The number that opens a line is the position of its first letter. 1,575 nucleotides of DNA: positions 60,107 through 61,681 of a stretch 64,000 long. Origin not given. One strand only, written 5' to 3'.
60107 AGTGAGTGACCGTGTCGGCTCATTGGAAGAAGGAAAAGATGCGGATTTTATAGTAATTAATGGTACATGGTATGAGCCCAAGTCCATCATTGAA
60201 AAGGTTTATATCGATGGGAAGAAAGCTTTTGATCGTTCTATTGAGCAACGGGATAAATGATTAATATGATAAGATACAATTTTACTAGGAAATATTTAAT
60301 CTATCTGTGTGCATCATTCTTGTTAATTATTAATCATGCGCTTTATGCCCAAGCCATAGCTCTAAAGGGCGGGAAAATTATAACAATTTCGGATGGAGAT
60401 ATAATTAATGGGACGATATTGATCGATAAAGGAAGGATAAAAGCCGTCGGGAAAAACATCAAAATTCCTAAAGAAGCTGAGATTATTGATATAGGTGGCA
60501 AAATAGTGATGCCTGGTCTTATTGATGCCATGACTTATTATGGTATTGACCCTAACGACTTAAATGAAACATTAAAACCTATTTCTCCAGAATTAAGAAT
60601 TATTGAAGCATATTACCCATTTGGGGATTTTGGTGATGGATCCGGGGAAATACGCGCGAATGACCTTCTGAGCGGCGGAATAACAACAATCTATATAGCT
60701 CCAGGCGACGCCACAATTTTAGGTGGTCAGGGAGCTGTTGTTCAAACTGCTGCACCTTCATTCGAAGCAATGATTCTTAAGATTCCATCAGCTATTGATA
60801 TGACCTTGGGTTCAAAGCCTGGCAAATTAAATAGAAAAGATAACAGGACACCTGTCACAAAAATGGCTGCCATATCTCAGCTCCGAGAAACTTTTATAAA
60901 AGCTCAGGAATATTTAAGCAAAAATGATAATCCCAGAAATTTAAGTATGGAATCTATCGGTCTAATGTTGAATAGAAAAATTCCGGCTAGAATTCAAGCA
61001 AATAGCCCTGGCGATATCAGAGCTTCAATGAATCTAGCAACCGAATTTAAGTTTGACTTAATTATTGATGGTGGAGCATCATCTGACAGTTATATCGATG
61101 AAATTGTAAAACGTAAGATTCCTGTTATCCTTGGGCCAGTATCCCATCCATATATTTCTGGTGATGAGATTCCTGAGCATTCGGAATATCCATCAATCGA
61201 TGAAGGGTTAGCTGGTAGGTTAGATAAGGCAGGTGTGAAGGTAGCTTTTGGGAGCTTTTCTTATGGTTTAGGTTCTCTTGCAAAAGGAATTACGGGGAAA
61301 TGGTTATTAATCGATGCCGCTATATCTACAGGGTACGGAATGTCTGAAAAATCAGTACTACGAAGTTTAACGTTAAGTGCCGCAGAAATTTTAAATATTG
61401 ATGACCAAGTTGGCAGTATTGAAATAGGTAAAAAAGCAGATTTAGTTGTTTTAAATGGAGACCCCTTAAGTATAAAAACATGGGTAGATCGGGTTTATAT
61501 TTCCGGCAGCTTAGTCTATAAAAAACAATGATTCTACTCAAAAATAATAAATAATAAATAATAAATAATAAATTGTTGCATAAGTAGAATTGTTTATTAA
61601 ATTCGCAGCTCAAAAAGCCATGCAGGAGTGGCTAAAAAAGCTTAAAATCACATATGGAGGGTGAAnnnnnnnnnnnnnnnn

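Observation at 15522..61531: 46-kb co-directional array of exported exopeptidases and amidases between two SusC-like transporters: candidate utilisation locus for D-amino-acid-containing or recalcitrant peptides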

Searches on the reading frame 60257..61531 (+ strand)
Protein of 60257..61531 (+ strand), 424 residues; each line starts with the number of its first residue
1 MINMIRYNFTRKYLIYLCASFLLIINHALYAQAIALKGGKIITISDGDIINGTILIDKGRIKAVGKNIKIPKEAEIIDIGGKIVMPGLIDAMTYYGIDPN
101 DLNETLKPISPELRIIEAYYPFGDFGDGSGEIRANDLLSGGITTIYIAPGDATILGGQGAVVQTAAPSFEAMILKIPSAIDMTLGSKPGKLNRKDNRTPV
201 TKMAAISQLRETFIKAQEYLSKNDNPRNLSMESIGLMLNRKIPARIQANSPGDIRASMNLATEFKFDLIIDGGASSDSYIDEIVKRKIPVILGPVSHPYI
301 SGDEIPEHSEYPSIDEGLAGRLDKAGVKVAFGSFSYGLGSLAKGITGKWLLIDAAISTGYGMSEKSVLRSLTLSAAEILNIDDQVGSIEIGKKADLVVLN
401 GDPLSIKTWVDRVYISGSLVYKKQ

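Call 7: search_protein_families(library=pfam, proteins=[window:60257-61531:+], max_evalue=0.00001)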
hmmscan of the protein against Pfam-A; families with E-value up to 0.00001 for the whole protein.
window:60257-61531:+ (424 aa): 2 families
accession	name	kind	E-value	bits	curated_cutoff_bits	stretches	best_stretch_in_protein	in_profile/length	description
PF01979.26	Amidohydro_1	-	1.2e-13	51.5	25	1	320-420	237-345/345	Amidohydrolase family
PF07969.17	Amidohydro_3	-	4.1e-10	40.2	29.7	1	367-421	412-472/472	Amidohydrolase family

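Call 11: find_encoding_contigs(protein=window:60257-61531:+, flank=10000, max_places=4)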
Protein window:60257-61531:+ (424 aa): 20 contigs read that carry it; 4 places shown.
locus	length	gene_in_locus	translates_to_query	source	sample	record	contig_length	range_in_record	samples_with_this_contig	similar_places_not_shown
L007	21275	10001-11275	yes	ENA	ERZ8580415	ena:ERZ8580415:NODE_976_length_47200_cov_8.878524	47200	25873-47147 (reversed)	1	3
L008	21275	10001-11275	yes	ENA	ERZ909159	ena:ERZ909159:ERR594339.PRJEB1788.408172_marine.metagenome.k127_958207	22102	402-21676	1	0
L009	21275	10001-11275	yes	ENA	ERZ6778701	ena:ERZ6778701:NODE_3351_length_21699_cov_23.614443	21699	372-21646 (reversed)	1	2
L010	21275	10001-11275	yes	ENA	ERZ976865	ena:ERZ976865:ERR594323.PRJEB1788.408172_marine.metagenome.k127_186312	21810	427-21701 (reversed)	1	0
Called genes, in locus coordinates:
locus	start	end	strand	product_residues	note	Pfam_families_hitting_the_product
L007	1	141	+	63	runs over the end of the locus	?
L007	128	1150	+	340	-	PF13354:Beta-lactamase2, PF00144:Beta-lactamase (faint)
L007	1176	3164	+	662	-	PF26550:Tricorn_2nd, PF26549:Tricorn_N, PF07676:PD40, PF26550:Tricorn_2nd, PF26549:Tricorn_N, PF07676:PD40 (weak), PF20434:BD-FAE, PF00326:Peptidase_S9, +5 more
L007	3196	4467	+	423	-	PF07690:MFS_1, PF03219:TLC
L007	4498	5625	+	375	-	PF01370:Epimerase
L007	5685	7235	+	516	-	PF00144:Beta-lactamase, PF11954:DUF3471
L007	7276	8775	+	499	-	PF00144:Beta-lactamase, PF11954:DUF3471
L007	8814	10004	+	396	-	PF01979:Amidohydro_1, PF07969:Amidohydro_3 (weak)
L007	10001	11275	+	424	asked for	PF01979:Amidohydro_1, PF07969:Amidohydro_3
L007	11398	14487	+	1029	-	PF13620:CarboxypepD_reg, PF13715:CarbopepD_reg_2, PF07715:Plug, PF00593:TonB_dep_Rec_b-barrel, PF14905:OMP_b-brl_3 (weak)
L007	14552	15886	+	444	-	PF07980:SusD_RagB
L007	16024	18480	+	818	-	PF26549:Tricorn_N, PF26550:Tricorn_2nd, PF07676:PD40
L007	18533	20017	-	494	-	PF01979:Amidohydro_1, PF07969:Amidohydro_3 (weak)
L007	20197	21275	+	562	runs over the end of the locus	PF01979:Amidohydro_1 (weak), PF07969:Amidohydro_3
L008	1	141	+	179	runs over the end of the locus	?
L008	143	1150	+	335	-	PF13354:Beta-lactamase2, PF00144:Beta-lactamase (faint)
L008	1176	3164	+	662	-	PF26550:Tricorn_2nd, PF26549:Tricorn_N, PF07676:PD40, PF26550:Tricorn_2nd, PF26549:Tricorn_N, PF07676:PD40 (weak), PF20434:BD-FAE, PF00326:Peptidase_S9, +5 more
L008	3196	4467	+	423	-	PF07690:MFS_1, PF03219:TLC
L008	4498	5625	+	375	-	PF01370:Epimerase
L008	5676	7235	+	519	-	PF00144:Beta-lactamase, PF11954:DUF3471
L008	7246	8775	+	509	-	PF00144:Beta-lactamase, PF11954:DUF3471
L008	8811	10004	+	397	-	PF01979:Amidohydro_1, PF07969:Amidohydro_3 (weak)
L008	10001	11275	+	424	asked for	PF01979:Amidohydro_1, PF07969:Amidohydro_3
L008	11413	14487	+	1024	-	PF13620:CarboxypepD_reg, PF13715:CarbopepD_reg_2, PF07715:Plug, PF00593:TonB_dep_Rec_b-barrel, PF14905:OMP_b-brl_3 (weak)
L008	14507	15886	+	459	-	PF07980:SusD_RagB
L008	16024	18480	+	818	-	PF26549:Tricorn_N, PF26550:Tricorn_2nd, PF07676:PD40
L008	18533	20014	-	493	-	PF01979:Amidohydro_1, PF07969:Amidohydro_3 (weak)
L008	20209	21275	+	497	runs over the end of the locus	?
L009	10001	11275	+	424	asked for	PF01979:Amidohydro_1, PF07969:Amidohydro_3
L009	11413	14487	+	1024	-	PF13620:CarboxypepD_reg, PF13715:CarbopepD_reg_2, PF07715:Plug, PF00593:TonB_dep_Rec_b-barrel, PF14905:OMP_b-brl_3 (weak)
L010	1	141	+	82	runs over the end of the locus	?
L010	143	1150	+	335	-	PF13354:Beta-lactamase2, PF00144:Beta-lactamase (faint)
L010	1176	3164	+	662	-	PF26550:Tricorn_2nd, PF26549:Tricorn_N, PF07676:PD40, PF26550:Tricorn_2nd, PF26549:Tricorn_N, PF07676:PD40 (weak), PF20434:BD-FAE, PF00326:Peptidase_S9, +5 more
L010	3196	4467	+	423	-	PF07690:MFS_1, PF03219:TLC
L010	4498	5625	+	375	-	PF01370:Epimerase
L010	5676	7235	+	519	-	PF00144:Beta-lactamase, PF11954:DUF3471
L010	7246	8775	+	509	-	PF00144:Beta-lactamase, PF11954:DUF3471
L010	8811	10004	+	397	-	PF01979:Amidohydro_1, PF07969:Amidohydro_3 (weak)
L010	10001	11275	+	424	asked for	PF01979:Amidohydro_1, PF07969:Amidohydro_3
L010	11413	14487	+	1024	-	PF13620:CarboxypepD_reg, PF13715:CarbopepD_reg_2, PF07715:Plug, PF00593:TonB_dep_Rec_b-barrel, PF14905:OMP_b-brl_3 (weak)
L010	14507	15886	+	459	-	PF07980:SusD_RagB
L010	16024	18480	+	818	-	PF26549:Tricorn_N, PF26550:Tricorn_2nd, PF07676:PD40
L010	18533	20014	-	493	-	PF01979:Amidohydro_1, PF07969:Amidohydro_3 (weak)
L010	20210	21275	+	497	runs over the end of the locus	?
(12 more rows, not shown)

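Call 22: search_protein_families(library=ncbifam, proteins=[window:60257-61531:+], max_evalue=1e-10)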
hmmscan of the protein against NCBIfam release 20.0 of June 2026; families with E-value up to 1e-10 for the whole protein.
window:60257-61531:+ (424 aa): 9 families
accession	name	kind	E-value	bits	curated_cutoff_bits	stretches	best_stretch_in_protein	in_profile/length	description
NF006056.0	PRK08204.1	subfamily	5.7e-18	64.9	391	0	34-91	5-63/449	hypothetical protein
NF051886.1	XaaProDiPepCaul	equivalog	4.6e-17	62.1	500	0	324-408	305-382/398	Xaa-Pro dipeptidase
TIGR01224.1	hutI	equivalog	1.3e-13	50.5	298.15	0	51-94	3-48/377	imidazolonepropionase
NF005557.0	PRK07228.1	equivalog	2.2e-13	49.7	522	0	34-91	3-61/445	5'-deoxyadenosine deaminase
NF011990.0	PRK15446.2-6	subfamily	2.3e-12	46.3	233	0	368-423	332-385/390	alpha-D-ribose 1-methylphosphonate 5-triphosphate diphosphatase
NF006689.0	PRK09237.1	equivalog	1.3e-11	43.7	371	0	34-92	5-63/383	amidohydrolase/deacetylase family metallohydrolase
TIGR02033.1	D-hydantoinase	equivalog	5.7e-11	42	393.25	0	35-94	2-59/454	dihydropyrimidinase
TIGR00221.1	nagA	equivalog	6.6e-11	41.8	225.65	0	362-410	329-377/380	N-acetylglucosamine-6-phosphate deacetylase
TIGR00857.1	pyrC_multi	subfamily_domain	8.9e-11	41.4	279.05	0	48-96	2-49/412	dihydroorotase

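Call 52: find_homologous_proteins(query=L008:11413-14487:+, max_evalue=1e-50)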
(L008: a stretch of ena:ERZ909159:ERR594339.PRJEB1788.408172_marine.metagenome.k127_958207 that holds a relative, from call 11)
Query L008:11413-14487:+ (1024 aa): 4042 proteins with E <= 1e-50 among 8000 candidates; the best 120 are listed.
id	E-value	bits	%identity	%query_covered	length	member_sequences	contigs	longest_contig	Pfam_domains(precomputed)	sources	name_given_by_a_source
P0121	0.0e+0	2185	93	100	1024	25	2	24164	PF13715.13,PF07715.21,PF13620.13,PF00593.31,PF14905.13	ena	-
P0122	0.0e+0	2006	85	100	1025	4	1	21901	PF13715.13,PF07715.21,PF13620.13,PF00593.31,PF14905.13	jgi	-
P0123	0.0e+0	1999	84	100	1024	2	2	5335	PF13715.13,PF07715.21,PF13620.13,PF00593.31,PF14905.13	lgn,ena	-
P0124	0.0e+0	1995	84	100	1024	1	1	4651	PF13715.13,PF07715.21,PF13620.13,PF00593.31,PF14905.13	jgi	jgi:TonB-linked SusC/RagA family outer membrane protein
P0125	0.0e+0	1993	84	100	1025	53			PF13715.13,PF07715.21,PF13620.13,PF00593.31,PF14905.13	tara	tara:strand:+ start:243 stop:3320 length:3078 start_codon:yes stop_codon:yes gene_type:complete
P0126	0.0e+0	1908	82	100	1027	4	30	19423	PF13715.13,PF07715.21,PF13620.13,PF00593.31,PF14905.13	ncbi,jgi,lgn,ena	-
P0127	0.0e+0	1250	55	99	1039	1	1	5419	PF13715.13,PF07715.21,PF13620.13,PF00593.31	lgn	-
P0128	0.0e+0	1248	55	98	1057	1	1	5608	PF13715.13,PF07715.21,PF13620.13,PF00593.31,PF14905.13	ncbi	-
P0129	0.0e+0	1221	54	100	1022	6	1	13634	PF13715.13,PF07715.21,PF13620.13,PF00593.31,PF14905.13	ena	-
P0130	0.0e+0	1218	55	99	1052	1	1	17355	PF13715.13,PF07715.21,PF13620.13,PF00593.31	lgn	-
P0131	0.0e+0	1206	53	99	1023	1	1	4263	PF13715.13,PF07715.21,PF13620.13,PF00593.31,PF14905.13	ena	-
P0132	0.0e+0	1202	54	97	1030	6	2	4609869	PF13715.13,PF07715.21,PF13620.13,PF00593.31,PF14905.13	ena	-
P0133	0.0e+0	1193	54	98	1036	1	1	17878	PF13715.13,PF07715.21,PF13620.13,PF00593.31,PF14905.13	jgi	jgi:TonB-linked SusC/RagA family outer membrane protein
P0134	0.0e+0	1193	54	99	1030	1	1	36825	PF13715.13,PF07715.21,PF13620.13,PF00593.31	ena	-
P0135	0.0e+0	1192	54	97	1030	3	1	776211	PF13715.13,PF07715.21,PF13620.13,PF00593.31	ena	-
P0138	0.0e+0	1183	53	100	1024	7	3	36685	PF13715.13,PF07715.21,PF13620.13,PF00593.31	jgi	jgi:TonB-linked SusC/RagA family outer membrane protein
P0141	0.0e+0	1178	52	100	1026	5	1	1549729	PF13715.13,PF07715.21,PF13620.13,PF00593.31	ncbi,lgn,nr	ncbi:TonB-dependent receptor SusC [bacterium HR33]|nr:TonB-dependent receptor SusC [bacterium HR33]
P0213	0.0e+0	1081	50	98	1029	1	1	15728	PF13715.13,PF07715.21,PF13620.13,PF00593.31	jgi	jgi:TonB-dependent SusC/RagA subfamily outer membrane receptor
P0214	0.0e+0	1079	49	99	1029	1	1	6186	PF13715.13,PF07715.21,PF13620.13,PF00593.31,PF14905.13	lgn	-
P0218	0.0e+0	1050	49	98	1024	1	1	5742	PF13715.13,PF07715.21,PF13620.13,PF00593.31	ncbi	-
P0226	0.0e+0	1030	49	98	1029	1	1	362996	PF13715.13,PF07715.21,PF13620.13,PF00593.31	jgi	jgi:TonB-linked SusC/RagA family outer membrane protein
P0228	0.0e+0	1024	48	100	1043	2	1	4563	PF13715.13,PF07715.21,PF13620.13,PF00593.31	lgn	-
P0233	0.0e+0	1014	49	100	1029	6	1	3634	PF13715.13,PF07715.21,PF13620.13,PF00593.31,PF14905.13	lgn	-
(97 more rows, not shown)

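Call 53: find_encoding_contigs(protein=P0132, flank=10000, max_places=1)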
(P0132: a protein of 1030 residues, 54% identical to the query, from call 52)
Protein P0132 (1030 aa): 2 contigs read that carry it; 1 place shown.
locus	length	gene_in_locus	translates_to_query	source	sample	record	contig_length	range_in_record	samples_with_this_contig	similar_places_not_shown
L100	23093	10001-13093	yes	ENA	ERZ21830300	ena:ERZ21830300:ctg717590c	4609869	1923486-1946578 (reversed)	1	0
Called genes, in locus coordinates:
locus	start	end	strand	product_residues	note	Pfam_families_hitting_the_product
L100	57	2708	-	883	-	PF00930:DPPIV_N, PF00326:Peptidase_S9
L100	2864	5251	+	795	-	PF00930:DPPIV_N, PF00326:Peptidase_S9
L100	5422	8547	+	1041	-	PF13620:CarboxypepD_reg, PF13715:CarbopepD_reg_2, PF07715:Plug, PF14905:OMP_b-brl_3 (faint), PF00593:TonB_dep_Rec_b-barrel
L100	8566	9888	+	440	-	PF07980:SusD_RagB (weak)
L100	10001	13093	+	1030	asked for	PF13620:CarboxypepD_reg, PF13715:CarbopepD_reg_2, PF07715:Plug, PF14905:OMP_b-brl_3 (faint), PF00593:TonB_dep_Rec_b-barrel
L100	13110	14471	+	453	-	PF07980:SusD_RagB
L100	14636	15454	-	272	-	PF13620:CarboxypepD_reg, PF13715:CarbopepD_reg_2, PF07715:Plug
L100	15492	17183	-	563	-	PF00144:Beta-lactamase, PF11954:DUF3471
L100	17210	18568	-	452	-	PF01266:DAO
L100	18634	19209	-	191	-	PF13442:Cytochrome_CBB3 (weak)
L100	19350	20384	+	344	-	PF16125:DUF4837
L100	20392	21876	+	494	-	PF00144:Beta-lactamase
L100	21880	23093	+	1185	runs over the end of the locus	PF02811:PHP, PF07733:DNA_pol3_alpha, PF17657:DNA_pol3_finger, PF14579:HHH_6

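Call 54: find_encoding_contigs(protein=P0141, flank=10000, max_places=1)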
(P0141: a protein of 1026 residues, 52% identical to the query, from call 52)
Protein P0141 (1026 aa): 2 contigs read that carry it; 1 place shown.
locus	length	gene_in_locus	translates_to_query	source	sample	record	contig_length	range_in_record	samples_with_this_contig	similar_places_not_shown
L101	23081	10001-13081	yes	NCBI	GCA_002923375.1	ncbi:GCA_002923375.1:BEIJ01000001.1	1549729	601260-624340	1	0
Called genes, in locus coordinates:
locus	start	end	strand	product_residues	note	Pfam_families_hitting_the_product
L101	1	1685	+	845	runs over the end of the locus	PF01315:Ald_Xan_dh_C, PF02738:MoCoBD_1, PF20256:MoCoBD_2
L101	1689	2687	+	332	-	PF00941:FAD_binding_5, PF03450:CO_deh_flav_C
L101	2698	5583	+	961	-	PF00246:Peptidase_M14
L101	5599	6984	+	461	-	PF00324:AA_permease, PF13520:AA_permease_2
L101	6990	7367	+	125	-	PF04993:TfoX_N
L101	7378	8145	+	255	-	PF08241:Methyltransf_11, PF08242:Methyltransf_12 (weak), PF13649:Methyltransf_25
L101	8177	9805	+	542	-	PF02129:Peptidase_S15, PF01738:DLH (faint), PF20434:BD-FAE (weak), PF00561:Abhydrolase_1 (weak), PF12697:Abhydrolase_6, PF00326:Peptidase_S9, PF12146:Hydrolase_4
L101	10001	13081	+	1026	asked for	PF13620:CarboxypepD_reg, PF13715:CarbopepD_reg_2, PF07715:Plug, PF00593:TonB_dep_Rec_b-barrel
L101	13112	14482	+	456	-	PF07980:SusD_RagB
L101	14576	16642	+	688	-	PF00930:DPPIV_N (faint), PF07676:PD40 (faint), PF26550:Tricorn_2nd (faint), PF26549:Tricorn_N, PF20434:BD-FAE (weak), PF00326:Peptidase_S9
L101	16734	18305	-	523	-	PF00144:Beta-lactamase, PF11954:DUF3471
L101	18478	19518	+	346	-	PF02424:ApbE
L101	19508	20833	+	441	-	-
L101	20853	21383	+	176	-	PF04205:FMN_bind (weak)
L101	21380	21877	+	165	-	-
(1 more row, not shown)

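Call 55: find_encoding_contigs(protein=P0129, flank=10000, max_places=1)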
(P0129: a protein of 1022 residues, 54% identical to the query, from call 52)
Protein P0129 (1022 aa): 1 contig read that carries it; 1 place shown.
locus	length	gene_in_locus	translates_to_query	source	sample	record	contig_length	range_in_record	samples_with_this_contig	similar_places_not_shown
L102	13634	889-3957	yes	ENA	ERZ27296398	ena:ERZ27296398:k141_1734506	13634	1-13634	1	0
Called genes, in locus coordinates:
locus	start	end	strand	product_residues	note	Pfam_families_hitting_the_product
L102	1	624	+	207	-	?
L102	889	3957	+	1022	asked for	PF13620:CarboxypepD_reg, PF13715:CarbopepD_reg_2, PF07715:Plug, PF00593:TonB_dep_Rec_b-barrel, PF14905:OMP_b-brl_3 (weak)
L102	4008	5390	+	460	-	PF07980:SusD_RagB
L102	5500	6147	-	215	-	PF13620:CarboxypepD_reg, PF13715:CarbopepD_reg_2, PF07715:Plug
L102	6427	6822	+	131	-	-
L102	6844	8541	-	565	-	PF01425:Amidase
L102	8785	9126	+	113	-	PF03551:PadR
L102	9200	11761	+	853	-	PF12704:MacB_PCD, PF02687:FtsX, PF12704:MacB_PCD, PF02687:FtsX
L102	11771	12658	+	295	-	PF07676:PD40 (weak)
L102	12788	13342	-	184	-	-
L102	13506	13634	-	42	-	?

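Call 66: search_protein_families(library=ncbifam, proteins=[L008:14507-15886:+, L008:16024-18480:+, L008:18533-20014:-], max_evalue=0.001)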
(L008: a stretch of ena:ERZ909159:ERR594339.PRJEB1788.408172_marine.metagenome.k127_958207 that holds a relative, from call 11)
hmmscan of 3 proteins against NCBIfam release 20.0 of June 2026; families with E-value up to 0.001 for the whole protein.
L008:14507-15886:+ (459 aa): 1 family
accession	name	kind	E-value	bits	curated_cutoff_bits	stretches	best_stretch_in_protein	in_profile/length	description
NF033071.0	SusD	exception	2.1e-09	36.2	725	1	334-459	435-554/558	starch-binding outer membrane lipoprotein SusD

L008:16024-18480:+ (818 aa): 6 families
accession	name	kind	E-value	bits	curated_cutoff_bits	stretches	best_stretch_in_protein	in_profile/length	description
NF038032.1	CehA_McbA_metalo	domain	9.9e-54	182.9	80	1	431-761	1-314/315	CehA/McbA family metallohydrolase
TIGR02800.1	propeller_TolB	equivalog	4.2e-37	128.1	343.15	2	51-198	194-345/418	Tol-Pal system beta propeller repeat protein TolB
NF002183.0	PRK01029.1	equivalog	8.1e-12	44.9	405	1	53-167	286-406/429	Tol-Pal system protein TolB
NF033523.0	lasso_peptidase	equivalog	1.4e-10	40.6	400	1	81-149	81-149/638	Atxe2 family lasso peptide isopeptidase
NF053518.1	DipepPtdsDpp5Prph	equivalog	3.1e-06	26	900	1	63-167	222-333/655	dipeptidyl-peptidase Dpp5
NF003124.0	PRK04043.1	equivalog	9.9e-06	24.6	428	1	70-269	215-406/419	Tol-Pal system protein TolB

L008:18533-20014:- (493 aa): 40 families (the best 25 are shown)
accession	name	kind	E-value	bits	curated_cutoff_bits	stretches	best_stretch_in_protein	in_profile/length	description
NF006560.0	PRK09061.1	subfamily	1.3e-145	485.7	340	1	4-488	8-512/517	amidohydrolase family protein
NF006689.0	PRK09237.1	equivalog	3.1e-20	72.1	371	1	21-120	2-110/383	amidohydrolase/deacetylase family metallohydrolase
NF009060.0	PRK12394.1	equivalog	6.9e-16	58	442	1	22-114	3-103/381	metallo-dependent hydrolase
NF006839.0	PRK09357.1-4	equivalog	1.8e-15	56.5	576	1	25-84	3-63/422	dihydroorotase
NF005791.0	PRK07627.1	equivalog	8e-14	51.4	442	1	24-84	3-65/425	dihydroorotase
TIGR03121.1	one_C_dehyd_A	equivalog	1.3e-13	50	392.75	2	24-82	2-61/556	formylmethanofuran dehydrogenase subunit A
NF009941.0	PRK13404.1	subfamily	4e-13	48.8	647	1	21-122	3-104/478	dihydropyrimidinase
NF006845.0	PRK09357.2-6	equivalog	1.1e-12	47.3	728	1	24-89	3-70/428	dihydroorotase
TIGR00857.1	pyrC_multi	subfamily_domain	1.5e-12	47.2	279.05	1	43-84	7-49/412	dihydroorotase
NF004839.0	PRK06189.1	equivalog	2.1e-12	46.4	631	1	21-92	2-72/451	allantoinase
NF006844.0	PRK09357.2-5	equivalog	2.3e-12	46.7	701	1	24-83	4-64/422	dihydroorotase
TIGR03178.1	allantoinase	equivalog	3.9e-12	45.7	357.85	1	23-103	1-89/441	allantoinase AllB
TIGR02033.1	D-hydantoinase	equivalog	4.9e-11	42.2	393.25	1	25-122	2-100/454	dihydropyrimidinase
NF058539.1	ergo_uti2_ErtD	equivalog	4.9e-11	42.2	650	1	22-103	2-88/449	hydantoin-5-propionate amidohydrolase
NF006559.0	PRK09060.1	equivalog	1.3e-09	36.9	482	1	20-83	3-65/444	dihydroorotase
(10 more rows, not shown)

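Call 67: find_homologous_proteins(query=L007:20197-21273:+, max_evalue=1e-60)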
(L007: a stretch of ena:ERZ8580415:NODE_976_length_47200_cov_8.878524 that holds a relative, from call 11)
Query L007:20197-21273:+ (359 aa): 8000 proteins with E <= 1e-60 among 8000 candidates; the best 120 are listed.
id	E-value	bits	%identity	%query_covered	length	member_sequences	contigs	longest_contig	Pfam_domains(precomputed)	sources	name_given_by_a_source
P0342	1.4e-237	805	100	100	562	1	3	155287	PF07969.18,PF01979.27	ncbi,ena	-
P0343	1.4e-237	805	100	100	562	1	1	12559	PF07969.18,PF01979.27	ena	-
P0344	1.2e-234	796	100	99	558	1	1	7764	PF07969.18,PF01979.27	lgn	-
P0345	1.2e-234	796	100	99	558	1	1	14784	PF07969.18,PF01979.27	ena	-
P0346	4.9e-234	794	100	99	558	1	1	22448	PF07969.18,PF01979.27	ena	-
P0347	9.7e-229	776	97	99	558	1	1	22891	PF07969.18,PF01979.27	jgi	jgi:N-acyl-D-amino-acid deacylase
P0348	6.2e-200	682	87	96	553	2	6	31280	PF07969.18,PF01979.27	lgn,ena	-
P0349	8.8e-199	678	87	96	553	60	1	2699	PF07969.18,PF01979.27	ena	-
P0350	2.3e-198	676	86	96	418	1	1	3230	-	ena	-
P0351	5.4e-198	675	85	97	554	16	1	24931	PF07969.18,PF01979.27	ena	-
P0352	1.2e-197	674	86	97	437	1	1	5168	-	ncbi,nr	ncbi:MAG: D-aminoacylase, partial [Candidatus Marinimicrobia bacterium]|nr:D-aminoacylase [Candidatu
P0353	2.1e-196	670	87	95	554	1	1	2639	PF07969.18,PF01979.27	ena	-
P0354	1.7e-192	657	82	97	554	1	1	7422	PF07969.18,PF01979.27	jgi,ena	-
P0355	3.7e-192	656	82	97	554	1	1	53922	PF07969.18,PF01979.27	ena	-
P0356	1.3e-191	654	82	97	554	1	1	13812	PF07969.18,PF01979.27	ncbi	-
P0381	4.0e-176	603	77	97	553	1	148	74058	PF07969.18,PF01979.27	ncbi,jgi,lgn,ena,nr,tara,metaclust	ncbi:MAG: D-aminoacylase [Candidatus Neomarinimicrobiota bacterium]|nr:D-aminoacylase [Candidatus Ne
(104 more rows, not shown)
